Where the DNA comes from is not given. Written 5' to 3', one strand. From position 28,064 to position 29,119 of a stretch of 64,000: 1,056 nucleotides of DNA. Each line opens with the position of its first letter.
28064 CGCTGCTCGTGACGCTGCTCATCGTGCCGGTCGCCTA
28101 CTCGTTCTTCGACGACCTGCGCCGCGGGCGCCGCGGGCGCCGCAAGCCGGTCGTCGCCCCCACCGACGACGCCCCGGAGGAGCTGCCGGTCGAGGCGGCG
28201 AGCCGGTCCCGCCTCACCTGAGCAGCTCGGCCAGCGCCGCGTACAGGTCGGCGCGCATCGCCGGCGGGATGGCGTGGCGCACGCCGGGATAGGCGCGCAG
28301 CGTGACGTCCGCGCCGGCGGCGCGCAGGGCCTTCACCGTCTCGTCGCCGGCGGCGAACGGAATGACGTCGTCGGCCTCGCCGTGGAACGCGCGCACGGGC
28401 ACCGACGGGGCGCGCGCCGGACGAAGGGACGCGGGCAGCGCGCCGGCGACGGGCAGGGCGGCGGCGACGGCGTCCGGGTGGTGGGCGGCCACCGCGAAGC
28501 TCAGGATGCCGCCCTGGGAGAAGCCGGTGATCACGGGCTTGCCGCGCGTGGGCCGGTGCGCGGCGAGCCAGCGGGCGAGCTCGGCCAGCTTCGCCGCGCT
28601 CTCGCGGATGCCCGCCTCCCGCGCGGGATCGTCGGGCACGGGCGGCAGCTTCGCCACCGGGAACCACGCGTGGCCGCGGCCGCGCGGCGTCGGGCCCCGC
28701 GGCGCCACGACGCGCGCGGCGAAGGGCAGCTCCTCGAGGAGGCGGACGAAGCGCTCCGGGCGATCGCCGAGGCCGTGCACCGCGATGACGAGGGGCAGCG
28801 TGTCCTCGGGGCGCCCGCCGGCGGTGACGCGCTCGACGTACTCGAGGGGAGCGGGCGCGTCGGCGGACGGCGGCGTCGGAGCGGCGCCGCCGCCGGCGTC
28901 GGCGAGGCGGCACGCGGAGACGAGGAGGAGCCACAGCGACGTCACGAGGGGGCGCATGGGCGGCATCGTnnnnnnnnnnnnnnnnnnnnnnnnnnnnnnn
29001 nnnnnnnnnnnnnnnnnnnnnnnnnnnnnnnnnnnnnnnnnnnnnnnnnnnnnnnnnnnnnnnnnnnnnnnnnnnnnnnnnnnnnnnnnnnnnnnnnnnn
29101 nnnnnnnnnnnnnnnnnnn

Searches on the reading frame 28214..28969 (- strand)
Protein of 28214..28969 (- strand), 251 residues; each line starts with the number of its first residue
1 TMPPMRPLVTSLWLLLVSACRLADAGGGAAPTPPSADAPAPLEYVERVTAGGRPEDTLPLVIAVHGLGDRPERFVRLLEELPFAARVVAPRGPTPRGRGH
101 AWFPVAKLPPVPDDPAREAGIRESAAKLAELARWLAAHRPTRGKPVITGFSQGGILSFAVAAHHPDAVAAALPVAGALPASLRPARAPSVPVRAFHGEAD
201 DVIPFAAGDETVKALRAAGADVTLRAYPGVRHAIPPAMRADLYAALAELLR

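Call 30: search_protein_families(library=pfam, proteins=[window:28214-28969:-], max_evalue=0.001)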
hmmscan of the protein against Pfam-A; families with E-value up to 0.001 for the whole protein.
window:28214-28969:- (251 aa): 7 families
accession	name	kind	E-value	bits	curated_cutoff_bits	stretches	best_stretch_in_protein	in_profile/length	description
PF02230.22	Abhydrolase_2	-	2.8e-21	76.8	23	1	59-244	15-211/217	Phospholipase/Carboxylesterase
PF01738.24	DLH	-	2e-13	50.8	21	1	134-234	87-188/217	Dienelactone hydrolase family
PF00326.27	Peptidase_S9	-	6.3e-09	36.1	22.6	1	188-246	143-202/213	Prolyl oligopeptidase family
PF12146.15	Hydrolase_4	-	7.4e-09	35.7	27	1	184-234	186-234/239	Serine aminopeptidase, S33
PF00756.26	Esterase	-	1.5e-06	28.6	22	1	129-217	100-177/251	Putative esterase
PF00561.26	Abhydrolase_1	-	1.1e-05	25.7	25.8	1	59-172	1-98/245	alpha/beta hydrolase fold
PF02129.25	Peptidase_S15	-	0.00054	20.2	23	1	124-177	76-129/262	X-Pro dipeptidyl-peptidase (S15 family)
